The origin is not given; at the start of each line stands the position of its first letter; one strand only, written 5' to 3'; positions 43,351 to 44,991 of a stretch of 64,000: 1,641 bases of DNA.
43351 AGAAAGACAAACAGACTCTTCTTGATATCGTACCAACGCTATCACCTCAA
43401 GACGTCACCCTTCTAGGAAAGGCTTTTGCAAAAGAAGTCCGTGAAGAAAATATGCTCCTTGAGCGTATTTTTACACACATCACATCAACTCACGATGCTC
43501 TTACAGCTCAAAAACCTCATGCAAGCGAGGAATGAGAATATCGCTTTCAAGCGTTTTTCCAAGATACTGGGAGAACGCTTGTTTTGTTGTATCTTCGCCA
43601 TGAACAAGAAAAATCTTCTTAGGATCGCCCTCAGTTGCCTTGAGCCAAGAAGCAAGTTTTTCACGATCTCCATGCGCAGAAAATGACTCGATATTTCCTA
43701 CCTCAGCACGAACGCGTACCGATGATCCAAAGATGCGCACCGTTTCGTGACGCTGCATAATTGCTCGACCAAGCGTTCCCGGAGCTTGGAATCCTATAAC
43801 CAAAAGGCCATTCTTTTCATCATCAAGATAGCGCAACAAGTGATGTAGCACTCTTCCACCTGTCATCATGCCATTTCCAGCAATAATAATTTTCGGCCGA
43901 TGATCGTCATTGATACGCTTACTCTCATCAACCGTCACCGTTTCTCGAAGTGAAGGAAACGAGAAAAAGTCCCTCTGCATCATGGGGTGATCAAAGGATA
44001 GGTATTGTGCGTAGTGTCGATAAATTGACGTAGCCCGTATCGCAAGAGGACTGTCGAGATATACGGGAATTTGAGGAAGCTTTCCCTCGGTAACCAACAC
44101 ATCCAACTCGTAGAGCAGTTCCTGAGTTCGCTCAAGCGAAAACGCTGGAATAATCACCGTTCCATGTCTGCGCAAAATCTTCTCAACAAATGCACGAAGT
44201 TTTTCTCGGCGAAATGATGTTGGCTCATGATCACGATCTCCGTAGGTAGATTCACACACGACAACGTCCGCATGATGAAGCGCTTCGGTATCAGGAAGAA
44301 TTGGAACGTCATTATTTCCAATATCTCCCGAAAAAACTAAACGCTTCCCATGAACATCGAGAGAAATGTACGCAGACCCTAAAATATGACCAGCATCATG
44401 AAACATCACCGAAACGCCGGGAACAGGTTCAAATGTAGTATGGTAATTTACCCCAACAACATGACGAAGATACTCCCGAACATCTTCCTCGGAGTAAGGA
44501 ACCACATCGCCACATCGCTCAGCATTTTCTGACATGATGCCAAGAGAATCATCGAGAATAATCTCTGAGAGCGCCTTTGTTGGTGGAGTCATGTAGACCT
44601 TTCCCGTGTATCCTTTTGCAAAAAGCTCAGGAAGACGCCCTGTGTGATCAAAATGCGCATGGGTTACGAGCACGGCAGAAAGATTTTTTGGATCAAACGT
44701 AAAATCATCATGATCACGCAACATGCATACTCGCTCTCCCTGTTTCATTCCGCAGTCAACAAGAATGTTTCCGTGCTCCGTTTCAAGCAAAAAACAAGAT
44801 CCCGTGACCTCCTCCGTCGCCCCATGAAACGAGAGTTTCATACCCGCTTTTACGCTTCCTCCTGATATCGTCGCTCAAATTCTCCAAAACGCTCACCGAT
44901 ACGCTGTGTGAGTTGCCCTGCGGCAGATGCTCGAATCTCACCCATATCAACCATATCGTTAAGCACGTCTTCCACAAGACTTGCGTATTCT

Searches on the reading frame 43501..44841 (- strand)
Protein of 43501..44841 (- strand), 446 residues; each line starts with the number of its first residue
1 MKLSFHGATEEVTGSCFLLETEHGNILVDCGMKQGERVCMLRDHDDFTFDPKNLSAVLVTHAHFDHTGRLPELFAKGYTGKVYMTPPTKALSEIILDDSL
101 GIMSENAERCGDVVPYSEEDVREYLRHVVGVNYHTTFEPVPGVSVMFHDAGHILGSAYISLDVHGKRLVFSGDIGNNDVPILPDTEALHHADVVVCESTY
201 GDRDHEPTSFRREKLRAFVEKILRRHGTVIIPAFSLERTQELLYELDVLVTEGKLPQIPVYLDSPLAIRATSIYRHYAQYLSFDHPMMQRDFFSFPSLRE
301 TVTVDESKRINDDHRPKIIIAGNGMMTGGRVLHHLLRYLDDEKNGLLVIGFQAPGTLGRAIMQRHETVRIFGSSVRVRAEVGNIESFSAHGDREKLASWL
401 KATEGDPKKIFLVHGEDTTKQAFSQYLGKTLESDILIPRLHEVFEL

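Call 47: search_protein_families(library=pfam, proteins=[window:43501-44841:-], max_evalue=0.00001)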
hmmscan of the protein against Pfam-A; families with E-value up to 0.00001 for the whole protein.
window:43501-44841:- (446 aa): 5 families
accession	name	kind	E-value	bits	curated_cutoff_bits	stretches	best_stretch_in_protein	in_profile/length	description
PF10996.14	Beta-Casp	-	3.7e-37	127.9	27.7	1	239-361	1-120/120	Beta-Casp domain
PF00753.33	Lactamase_B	-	4.4e-16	59.8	22.7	1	12-195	4-176/196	Metallo-beta-lactamase superfamily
PF07521.17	RMMBL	-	5.2e-15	55.6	21.6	1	375-438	2-63/63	Zn-dependent metallo-hydrolase RNA specificity domain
PF12706.13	Lactamase_B_2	-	3.5e-09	37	27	1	25-205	2-171/200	Beta-lactamase superfamily domain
PF16661.11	Lactamase_B_6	-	7e-09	35.8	27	1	18-173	1-161/193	Metallo-beta-lactamase superfamily domain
